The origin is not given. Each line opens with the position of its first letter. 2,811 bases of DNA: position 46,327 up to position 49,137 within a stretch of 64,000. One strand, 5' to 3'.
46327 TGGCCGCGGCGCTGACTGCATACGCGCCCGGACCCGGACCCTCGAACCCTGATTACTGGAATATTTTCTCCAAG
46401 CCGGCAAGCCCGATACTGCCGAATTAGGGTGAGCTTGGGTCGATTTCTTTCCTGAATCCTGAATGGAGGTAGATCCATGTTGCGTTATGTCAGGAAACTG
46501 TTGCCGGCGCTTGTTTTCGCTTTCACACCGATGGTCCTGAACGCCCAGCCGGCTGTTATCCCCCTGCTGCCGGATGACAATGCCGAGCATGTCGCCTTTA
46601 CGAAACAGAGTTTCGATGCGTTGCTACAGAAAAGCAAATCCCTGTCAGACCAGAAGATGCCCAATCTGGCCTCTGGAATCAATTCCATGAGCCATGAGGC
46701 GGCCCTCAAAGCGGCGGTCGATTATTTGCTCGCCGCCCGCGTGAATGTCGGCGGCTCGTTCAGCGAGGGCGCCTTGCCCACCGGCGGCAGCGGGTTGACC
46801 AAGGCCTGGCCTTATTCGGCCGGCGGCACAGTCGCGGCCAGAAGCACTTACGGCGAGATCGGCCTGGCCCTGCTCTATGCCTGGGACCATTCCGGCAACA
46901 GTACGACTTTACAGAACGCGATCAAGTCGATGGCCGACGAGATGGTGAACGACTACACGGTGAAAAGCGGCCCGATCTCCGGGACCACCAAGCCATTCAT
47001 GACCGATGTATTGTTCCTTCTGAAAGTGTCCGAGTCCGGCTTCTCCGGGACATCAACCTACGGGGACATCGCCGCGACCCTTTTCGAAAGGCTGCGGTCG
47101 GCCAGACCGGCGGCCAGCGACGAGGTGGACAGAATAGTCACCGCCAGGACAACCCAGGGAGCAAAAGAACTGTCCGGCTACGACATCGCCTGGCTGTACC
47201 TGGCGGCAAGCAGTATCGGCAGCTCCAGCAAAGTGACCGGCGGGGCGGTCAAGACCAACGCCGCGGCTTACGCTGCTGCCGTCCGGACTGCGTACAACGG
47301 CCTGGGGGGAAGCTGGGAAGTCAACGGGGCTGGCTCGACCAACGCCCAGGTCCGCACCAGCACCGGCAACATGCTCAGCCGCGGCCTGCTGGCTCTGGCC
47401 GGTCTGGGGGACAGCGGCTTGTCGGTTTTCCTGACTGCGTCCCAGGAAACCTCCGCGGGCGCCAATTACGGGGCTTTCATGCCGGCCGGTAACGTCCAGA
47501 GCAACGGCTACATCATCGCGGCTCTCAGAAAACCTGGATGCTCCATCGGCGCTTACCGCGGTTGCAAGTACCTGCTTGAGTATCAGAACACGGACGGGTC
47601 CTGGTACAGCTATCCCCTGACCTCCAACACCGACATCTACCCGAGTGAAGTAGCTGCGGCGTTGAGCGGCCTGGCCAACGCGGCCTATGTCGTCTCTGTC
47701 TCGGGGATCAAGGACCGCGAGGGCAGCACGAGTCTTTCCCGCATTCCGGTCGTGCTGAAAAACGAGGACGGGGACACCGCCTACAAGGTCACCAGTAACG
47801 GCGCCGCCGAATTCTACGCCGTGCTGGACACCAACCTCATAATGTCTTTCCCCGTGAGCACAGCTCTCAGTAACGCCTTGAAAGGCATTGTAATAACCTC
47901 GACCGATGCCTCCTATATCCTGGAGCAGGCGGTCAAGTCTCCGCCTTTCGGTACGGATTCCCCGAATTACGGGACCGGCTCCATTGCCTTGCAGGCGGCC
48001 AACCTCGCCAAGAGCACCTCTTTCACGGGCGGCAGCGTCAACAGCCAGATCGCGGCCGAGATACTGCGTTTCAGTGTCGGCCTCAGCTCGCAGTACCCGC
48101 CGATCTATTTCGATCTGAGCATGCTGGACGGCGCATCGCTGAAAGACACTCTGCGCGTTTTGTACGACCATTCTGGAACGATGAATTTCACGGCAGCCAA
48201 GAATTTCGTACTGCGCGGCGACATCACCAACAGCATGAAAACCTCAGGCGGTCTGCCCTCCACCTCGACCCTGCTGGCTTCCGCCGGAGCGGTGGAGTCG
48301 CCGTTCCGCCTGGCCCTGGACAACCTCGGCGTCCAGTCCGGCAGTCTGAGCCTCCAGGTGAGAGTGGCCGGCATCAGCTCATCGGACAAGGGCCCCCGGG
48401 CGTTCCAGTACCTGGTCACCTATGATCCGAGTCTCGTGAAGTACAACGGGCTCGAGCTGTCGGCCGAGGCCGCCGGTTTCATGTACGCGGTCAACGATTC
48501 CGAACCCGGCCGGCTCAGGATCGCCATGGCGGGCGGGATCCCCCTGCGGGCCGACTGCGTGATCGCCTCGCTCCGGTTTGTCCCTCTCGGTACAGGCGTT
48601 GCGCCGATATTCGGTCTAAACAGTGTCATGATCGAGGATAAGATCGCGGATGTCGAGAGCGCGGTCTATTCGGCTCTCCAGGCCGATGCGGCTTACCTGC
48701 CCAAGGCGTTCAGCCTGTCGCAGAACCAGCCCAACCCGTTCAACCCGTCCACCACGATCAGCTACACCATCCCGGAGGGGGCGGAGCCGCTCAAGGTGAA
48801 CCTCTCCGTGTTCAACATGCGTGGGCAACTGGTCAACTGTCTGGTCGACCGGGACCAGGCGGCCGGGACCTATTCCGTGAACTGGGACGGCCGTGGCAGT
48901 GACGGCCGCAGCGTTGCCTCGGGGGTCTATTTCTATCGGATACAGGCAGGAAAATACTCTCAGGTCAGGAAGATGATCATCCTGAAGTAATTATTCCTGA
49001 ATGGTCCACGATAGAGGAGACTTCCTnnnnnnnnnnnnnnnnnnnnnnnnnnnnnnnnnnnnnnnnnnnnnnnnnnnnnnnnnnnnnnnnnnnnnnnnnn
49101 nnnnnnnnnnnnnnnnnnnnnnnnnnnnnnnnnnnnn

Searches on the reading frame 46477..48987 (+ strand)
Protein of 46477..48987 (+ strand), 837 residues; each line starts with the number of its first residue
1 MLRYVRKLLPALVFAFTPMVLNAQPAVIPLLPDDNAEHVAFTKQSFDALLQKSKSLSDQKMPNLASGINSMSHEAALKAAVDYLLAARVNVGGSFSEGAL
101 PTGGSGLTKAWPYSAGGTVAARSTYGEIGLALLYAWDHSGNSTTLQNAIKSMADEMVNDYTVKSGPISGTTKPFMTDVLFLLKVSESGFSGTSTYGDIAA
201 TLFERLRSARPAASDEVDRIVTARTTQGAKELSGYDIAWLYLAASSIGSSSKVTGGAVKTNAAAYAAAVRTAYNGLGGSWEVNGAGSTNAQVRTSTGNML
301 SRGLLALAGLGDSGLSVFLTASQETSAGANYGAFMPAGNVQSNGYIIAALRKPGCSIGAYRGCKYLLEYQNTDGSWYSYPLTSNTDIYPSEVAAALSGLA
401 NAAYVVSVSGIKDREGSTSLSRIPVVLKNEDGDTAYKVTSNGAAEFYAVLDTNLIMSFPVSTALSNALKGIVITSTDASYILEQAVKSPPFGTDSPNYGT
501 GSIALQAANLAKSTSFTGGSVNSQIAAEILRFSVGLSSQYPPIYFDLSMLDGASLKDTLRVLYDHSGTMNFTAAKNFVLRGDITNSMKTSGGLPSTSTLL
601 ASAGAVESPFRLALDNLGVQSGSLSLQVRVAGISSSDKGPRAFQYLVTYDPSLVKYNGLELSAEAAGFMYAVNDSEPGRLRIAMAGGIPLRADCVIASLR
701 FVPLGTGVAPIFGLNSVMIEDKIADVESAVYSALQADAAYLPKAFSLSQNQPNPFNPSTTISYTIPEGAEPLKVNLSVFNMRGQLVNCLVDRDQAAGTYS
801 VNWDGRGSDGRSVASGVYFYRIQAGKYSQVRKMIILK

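Call 35: search_protein_families(library=pfam, proteins=[window:46477-48987:+], max_evalue=0.00001)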
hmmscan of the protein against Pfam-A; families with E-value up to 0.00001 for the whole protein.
window:46477-48987:+ (837 aa): 2 families
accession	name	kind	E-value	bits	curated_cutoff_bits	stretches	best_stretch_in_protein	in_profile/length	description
PF13860.13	FlgD_ig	-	1.4e-09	38.2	27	1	759-824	12-75/79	FlgD Ig-like domain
PF18962.6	Por_Secre_tail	-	1.7e-06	28.7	27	1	752-835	3-75/75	Secretion system C-terminal sorting domain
